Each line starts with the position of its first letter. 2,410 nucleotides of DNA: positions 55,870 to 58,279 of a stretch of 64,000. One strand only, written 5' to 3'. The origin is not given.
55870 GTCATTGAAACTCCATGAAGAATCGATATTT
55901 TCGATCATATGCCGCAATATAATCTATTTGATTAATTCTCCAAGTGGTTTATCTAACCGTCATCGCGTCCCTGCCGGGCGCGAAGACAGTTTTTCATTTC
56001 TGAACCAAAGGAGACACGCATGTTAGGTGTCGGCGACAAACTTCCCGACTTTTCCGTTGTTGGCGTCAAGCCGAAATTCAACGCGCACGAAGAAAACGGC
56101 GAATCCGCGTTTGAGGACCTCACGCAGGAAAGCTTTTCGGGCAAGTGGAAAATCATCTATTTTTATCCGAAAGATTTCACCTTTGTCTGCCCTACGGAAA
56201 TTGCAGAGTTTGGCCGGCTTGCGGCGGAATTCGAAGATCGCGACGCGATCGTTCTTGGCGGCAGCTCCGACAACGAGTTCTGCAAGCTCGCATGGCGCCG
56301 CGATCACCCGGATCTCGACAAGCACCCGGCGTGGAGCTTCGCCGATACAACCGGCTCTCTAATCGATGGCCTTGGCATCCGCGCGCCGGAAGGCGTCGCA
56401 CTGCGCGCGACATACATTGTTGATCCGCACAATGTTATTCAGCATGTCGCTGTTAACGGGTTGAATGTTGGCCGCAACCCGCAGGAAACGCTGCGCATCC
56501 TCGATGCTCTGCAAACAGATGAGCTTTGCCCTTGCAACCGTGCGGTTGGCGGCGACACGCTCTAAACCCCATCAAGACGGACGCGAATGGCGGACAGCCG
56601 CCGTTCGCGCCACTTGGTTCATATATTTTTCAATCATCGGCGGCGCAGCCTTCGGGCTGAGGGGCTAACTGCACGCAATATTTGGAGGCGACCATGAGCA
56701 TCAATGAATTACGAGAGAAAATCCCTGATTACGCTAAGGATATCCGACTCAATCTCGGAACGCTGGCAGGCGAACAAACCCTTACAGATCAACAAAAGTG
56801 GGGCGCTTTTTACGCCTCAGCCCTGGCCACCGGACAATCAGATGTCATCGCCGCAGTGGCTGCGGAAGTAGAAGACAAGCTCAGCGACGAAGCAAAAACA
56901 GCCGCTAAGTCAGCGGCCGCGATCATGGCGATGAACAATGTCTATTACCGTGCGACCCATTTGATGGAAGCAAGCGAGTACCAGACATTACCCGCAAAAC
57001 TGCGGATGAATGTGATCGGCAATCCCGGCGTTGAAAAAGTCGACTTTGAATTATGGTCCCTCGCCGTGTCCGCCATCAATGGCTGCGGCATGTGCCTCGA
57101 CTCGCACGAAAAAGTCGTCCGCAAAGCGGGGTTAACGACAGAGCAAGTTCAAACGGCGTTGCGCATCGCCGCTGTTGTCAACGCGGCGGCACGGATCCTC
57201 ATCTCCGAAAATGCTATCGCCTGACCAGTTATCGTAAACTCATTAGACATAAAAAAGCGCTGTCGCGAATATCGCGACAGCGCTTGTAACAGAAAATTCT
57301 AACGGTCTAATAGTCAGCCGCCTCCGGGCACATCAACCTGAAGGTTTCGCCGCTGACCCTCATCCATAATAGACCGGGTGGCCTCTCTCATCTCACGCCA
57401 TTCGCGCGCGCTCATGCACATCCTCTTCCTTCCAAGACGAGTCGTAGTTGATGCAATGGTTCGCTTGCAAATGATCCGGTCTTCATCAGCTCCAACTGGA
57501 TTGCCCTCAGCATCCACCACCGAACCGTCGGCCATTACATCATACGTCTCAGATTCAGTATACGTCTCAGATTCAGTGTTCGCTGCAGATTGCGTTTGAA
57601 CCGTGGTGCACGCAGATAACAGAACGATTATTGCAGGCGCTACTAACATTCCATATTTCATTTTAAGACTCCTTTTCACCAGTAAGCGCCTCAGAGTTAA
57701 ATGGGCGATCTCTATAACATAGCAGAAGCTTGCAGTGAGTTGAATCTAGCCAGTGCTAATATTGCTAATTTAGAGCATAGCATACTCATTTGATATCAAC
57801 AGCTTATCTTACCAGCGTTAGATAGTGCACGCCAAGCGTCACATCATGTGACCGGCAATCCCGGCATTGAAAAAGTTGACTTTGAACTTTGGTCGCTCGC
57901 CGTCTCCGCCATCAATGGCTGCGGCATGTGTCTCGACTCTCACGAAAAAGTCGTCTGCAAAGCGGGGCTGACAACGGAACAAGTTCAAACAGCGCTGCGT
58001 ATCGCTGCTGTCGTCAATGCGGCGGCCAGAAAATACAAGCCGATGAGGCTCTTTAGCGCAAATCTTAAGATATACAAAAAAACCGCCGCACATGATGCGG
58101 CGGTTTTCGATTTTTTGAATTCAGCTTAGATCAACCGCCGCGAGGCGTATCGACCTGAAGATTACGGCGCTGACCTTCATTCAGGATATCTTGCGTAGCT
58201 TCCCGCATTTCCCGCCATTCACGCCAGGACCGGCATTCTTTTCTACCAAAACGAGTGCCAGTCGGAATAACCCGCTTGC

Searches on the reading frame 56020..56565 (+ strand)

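Call 106: search_protein_families(library=pfam, proteins=[window:56020-56565:+], max_evalue=0.001)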
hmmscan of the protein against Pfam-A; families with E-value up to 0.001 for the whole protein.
window:56020-56565:+ (181 aa): 2 families
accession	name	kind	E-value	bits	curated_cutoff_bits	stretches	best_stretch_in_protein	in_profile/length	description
PF00578.27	AhpC-TSA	-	2.8e-24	85.9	26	1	4-142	1-123/124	AhpC/TSA family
PF08534.16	Redoxin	-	9.1e-10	38.9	26.6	1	4-149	2-137/148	Redoxin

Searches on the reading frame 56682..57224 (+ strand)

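Call 106: search_protein_families(library=pfam, proteins=[window:56682-57224:+], max_evalue=0.001)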
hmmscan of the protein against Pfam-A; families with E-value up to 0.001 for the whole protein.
window:56682-57224:+ (180 aa): 1 family
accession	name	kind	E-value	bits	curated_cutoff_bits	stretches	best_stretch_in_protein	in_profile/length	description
PF02627.25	CMD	-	2.3e-15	56.8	23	1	99-172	2-75/84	Carboxymuconolactone decarboxylase family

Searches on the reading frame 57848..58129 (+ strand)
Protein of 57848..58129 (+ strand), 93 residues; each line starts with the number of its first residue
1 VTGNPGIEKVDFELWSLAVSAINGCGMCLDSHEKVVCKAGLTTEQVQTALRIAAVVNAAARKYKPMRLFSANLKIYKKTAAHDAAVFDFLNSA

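Call 106: search_protein_families(library=pfam, proteins=[window:57848-58129:+], max_evalue=0.001)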
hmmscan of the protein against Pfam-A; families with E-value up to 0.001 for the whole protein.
window:57848-58129:+ (93 aa): 1 family
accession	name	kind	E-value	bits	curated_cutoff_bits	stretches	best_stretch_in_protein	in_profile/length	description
PF02627.25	CMD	-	2.9e-13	50.1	23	1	4-61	17-74/84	Carboxymuconolactone decarboxylase family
